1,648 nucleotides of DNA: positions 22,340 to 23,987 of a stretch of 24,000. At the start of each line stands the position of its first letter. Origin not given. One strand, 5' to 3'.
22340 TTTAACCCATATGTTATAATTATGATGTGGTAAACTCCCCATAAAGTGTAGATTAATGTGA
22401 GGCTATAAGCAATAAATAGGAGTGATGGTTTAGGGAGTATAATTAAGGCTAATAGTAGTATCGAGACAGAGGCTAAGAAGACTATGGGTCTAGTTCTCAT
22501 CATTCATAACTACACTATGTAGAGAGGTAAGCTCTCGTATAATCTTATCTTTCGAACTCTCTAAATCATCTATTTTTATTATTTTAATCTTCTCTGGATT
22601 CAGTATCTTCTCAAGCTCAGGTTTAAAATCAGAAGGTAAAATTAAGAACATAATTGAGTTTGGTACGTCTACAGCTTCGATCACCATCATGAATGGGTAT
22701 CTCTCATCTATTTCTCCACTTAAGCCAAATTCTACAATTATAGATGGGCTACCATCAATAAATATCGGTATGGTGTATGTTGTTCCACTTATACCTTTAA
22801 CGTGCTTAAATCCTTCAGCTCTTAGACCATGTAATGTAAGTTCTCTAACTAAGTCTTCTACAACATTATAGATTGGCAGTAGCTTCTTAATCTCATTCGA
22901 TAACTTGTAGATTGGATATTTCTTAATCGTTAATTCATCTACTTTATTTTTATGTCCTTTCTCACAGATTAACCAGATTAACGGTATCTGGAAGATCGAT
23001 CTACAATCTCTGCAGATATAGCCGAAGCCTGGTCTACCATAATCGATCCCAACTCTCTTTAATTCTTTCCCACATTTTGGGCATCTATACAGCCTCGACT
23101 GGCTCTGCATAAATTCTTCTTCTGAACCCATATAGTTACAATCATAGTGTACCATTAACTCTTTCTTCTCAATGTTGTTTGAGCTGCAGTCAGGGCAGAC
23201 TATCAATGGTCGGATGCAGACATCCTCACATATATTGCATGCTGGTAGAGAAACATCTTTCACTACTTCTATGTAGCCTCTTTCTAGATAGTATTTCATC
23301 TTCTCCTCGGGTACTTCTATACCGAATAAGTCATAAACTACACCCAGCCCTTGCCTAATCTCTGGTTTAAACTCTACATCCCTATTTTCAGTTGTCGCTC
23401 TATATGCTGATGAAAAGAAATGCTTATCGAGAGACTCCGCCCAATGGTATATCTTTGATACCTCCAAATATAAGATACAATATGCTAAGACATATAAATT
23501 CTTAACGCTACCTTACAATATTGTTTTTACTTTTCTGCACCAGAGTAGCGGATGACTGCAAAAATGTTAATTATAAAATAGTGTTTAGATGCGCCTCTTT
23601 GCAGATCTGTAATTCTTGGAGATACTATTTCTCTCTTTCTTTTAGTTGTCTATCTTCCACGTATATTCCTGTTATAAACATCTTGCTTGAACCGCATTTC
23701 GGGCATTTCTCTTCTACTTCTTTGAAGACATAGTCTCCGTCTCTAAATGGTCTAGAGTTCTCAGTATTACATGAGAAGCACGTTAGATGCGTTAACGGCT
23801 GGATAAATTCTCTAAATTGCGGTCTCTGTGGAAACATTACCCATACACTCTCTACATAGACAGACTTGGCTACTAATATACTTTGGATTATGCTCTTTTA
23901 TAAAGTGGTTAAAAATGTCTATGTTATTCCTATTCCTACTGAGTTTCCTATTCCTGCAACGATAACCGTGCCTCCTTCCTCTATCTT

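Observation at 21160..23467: TackOD1-like multi-zinc-ribbon protein translationally overlapped with a processive GT2 polysaccharide synthase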

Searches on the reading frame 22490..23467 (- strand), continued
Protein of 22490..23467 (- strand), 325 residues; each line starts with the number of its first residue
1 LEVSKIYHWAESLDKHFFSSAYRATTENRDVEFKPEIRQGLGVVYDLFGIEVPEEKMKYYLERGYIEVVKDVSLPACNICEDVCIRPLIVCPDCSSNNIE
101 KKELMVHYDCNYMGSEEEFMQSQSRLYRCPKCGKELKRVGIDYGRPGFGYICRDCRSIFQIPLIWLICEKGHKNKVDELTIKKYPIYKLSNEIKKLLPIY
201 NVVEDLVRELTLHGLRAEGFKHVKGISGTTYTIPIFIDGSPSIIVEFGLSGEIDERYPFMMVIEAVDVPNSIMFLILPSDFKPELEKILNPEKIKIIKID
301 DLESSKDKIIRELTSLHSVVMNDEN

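Call 76: find_homologous_proteins(query=A3, max_evalue=0.00001)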
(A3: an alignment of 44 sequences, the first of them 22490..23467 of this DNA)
Query A3 (44 sequences) (325 aa, profile of the alignment): 29 proteins with E <= 0.00001 among 8000 candidates.
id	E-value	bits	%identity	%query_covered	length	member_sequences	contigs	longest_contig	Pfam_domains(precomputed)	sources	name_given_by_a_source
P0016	1.2e-94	335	48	99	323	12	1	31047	PF18551.7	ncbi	-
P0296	6.7e-91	323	29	62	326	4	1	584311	PF18551.7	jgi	jgi:transcription elongation factor Elf1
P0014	9.8e-89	316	50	99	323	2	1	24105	PF18551.7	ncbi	ncbi:MAG: hypothetical protein ABDH32_06310 [Candidatus Caldarchaeales archaeon]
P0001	1.0e-88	316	99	100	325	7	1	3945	PF18551.7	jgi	-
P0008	1.2e-88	315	54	94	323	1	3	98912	PF18551.7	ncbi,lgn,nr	ncbi:MAG: hypothetical protein NZ929_02240 [Aigarchaeota archaeon]|nr:hypothetical protein [Aigarcha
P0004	2.1e-88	315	69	98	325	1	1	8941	PF18551.7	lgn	-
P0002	1.1e-87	312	84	100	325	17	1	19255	PF18551.7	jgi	-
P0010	1.6e-87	312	50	96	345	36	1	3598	PF18551.7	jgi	jgi:hypothetical protein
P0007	6.6e-87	310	55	95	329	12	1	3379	PF18551.7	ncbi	-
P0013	8.6e-87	309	52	94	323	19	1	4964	PF18551.7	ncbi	ncbi:MAG: hypothetical protein QW330_01360 [Nitrososphaerota archaeon]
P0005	1.9e-86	308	65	95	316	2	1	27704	PF18551.7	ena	-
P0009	2.1e-86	308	53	93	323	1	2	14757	PF18551.7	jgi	jgi:hypothetical protein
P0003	1.8e-85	305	82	100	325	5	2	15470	PF18551.7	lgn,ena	-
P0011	4.5e-85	304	50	96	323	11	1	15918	PF18551.7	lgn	-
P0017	1.2e-84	302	47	97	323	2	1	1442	PF18551.7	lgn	-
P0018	2.0e-84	302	47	97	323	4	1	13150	PF18551.7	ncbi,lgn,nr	ncbi:MAG: hypothetical protein NZ918_04670 [Aigarchaeota archaeon]|nr:hypothetical protein [Aigarcha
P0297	2.9e-84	301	37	88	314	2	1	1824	PF18551.7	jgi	-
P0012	4.0e-84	301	51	96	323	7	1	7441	PF18551.7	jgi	jgi:rubrerythrin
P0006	2.0e-83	298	67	94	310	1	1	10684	PF18551.7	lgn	-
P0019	2.0e-83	298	47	94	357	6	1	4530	PF18551.7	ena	-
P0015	6.8e-82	293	51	94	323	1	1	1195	PF18551.7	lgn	-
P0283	9.8e-82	293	24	74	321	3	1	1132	PF18551.7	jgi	-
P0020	1.5e-80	289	43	94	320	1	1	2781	PF18551.7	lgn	-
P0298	2.3e-80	288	35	90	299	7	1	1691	PF18551.7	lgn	-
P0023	7.4e-75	270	35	89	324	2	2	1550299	PF18551.7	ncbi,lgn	-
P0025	4.7e-74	267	34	83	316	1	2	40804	PF18551.7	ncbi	-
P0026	1.1e-73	266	32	84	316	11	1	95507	PF18551.7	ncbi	-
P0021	1.4e-70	256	54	70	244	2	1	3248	PF12172.15,PF18551.7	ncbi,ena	-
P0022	2.8e-69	252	34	87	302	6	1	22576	PF18551.7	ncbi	-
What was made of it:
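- Tried and rejected: A broad 44-sequence profile returned only 29 proteins, nearly all already known (call 76).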

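Call 81: search_protein_families(library=pfam, alignment_id=A5, max_evalue=0.001)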
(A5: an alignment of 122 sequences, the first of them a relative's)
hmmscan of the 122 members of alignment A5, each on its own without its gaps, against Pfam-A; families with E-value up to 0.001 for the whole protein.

A. member 1, P0174 (302 aa): 4 families
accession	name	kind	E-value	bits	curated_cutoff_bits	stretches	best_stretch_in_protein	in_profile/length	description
PF18551.6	TackOD1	-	3.9e-25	88.9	32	1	27-172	37-188/188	Thaumarchaeal output domain 1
PF13248.11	Zn_ribbon_3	-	1.5e-05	24.7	27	0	111-124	3-16/26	zinc-ribbon domain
PF21344.3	Zn_ribbon_LysW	-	0.0001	22.3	27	0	112-142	2-32/46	Alpha-aminoadipate carrier protein LysW-like, globular domain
PF23455.1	DUF7129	-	0.00082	19.5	30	0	131-157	11-37/45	Domain of unknown function (DUF7129)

B. families by the number of members that match (of 122 scanned): 40 families (the first 25 are shown)
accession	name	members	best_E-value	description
PF18551.6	TackOD1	120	2.2e-49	Thaumarchaeal output domain 1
PF12773.13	DZR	31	1.3e-07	Double zinc ribbon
PF09723.15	Zn_ribbon_8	17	6.8e-08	Zinc ribbon domain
PF01155.25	HypA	17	1.4e-05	Hydrogenase/urease nickel incorporation, metallochaperone, hypA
PF04471.18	Mrr_cat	14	3.3e-13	Restriction endonuclease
PF08271.17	Zn_Ribbon_TF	12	8.7e-07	TFIIB zinc-binding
PF25206.1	DUF7836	11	3.9e-06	Domain of unknown function (DUF7836)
PF23455.1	DUF7129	10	0.00012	Domain of unknown function (DUF7129)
PF13248.11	Zn_ribbon_3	9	1.9e-06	zinc-ribbon domain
PF07191.17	Zn_ribbon_6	8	7e-05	Double zinc ribbon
PF08274.17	Zn_Ribbon_YjdM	7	3.6e-08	PhnA Zinc-Ribbon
PF12172.15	zf-ChsH2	7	0.00015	ChsH2, rubredoxin-like zinc ribbon domain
PF00072.30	Response_reg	6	6.9e-27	Response regulator receiver domain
PF23451.1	Zn_ribbon_PaaD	5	6.5e-05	PaaD zinc beta ribbon domain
PF07754.17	HVO_2753_ZBP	4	2.7e-05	Small zinc finger protein HVO_2753-like, Zn-binding pocket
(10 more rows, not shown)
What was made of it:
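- Tried and rejected: I replaced this with a Pfam scan of 122 representatives (call 81).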

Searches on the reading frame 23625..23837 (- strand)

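Call 3: search_protein_families(library=pfam, proteins=[window:23625-23837:-], max_evalue=1)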
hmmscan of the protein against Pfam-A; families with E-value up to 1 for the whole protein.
window:23625-23837:- (70 aa): 11 families
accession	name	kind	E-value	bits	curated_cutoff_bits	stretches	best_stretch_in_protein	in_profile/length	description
PF07255.17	Benyvirus_14KDa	-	0.019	15.5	28.1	1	29-70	13-54/125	Benyvirus 14KDa protein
PF23165.1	zf-C2H2_FBX41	-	0.02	14.8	24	1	44-54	4-14/30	F-box only protein 41 C2H2 zinc finger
PF01096.23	Zn_ribbon_TFIIS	-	0.032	14.5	21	1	44-55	2-13/39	Transcription factor S-II (TFIIS)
PF25208.1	DUF7838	-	0.037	14.4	28.5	1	39-55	3-19/55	Domain of unknown function (DUF7838)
PF10637.15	Ofd1_CTDD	-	0.05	13.5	27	1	4-42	113-151/255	Oxoglutarate and iron-dependent oxygenase degradation C-term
PF01155.25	HypA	-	0.053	14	28.9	1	17-55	70-99/112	Hydrogenase/urease nickel incorporation, metallochaperone, hypA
PF13240.11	Zn_Ribbon_1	-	0.089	13.1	25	1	43-50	14-21/23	zinc-ribbon domain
PF12773.13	DZR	-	0.11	13.1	27.3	1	19-51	14-33/45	Double zinc ribbon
PF24458.1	DUF7573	-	0.14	12.6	30.2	0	18-37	12-32/39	Domain of unknown function (DUF7573)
PF08271.17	Zn_Ribbon_TF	-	0.16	12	29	1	44-54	2-11/43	TFIIB zinc-binding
PF09723.15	Zn_ribbon_8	-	0.49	10.9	34.4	0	40-52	24-36/41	Zinc ribbon domain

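Call 4: search_protein_families(library=ncbifam, proteins=[window:23625-23837:-], max_evalue=1)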
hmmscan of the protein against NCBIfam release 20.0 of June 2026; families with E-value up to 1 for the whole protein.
window:23625-23837:- (70 aa): 7 families
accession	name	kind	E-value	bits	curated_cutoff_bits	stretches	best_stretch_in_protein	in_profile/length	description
NF047912.1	ECs_2282_CxxC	subfamily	0.0053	16.6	37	1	44-56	4-15/60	ECs_2282 family putative zinc-binding protein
NF040506.1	PG0870_Nterm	domain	0.026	14.6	50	1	43-62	12-29/56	PG0870-related protein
TIGR04165.1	methano_modCys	hypoth_equivalog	0.033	14.4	60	1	39-51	4-16/50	TIGR04165 family Cys-rich peptide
NF004633.0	PRK05978.1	subfamily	0.083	12.2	187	1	37-60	29-52/149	hypothetical protein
NF001753.0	PRK00481.1-3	subfamily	0.14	11.1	243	1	15-50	120-157/252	NAD-dependent protein deacylase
NF004065.0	PRK05580.1-1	equivalog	0.15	10.2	858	1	39-62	469-492/731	primosomal protein N'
NF041911.1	HVO_0649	equivalog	0.21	11.5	70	0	38-51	18-31/65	HVO_0649 family zinc finger protein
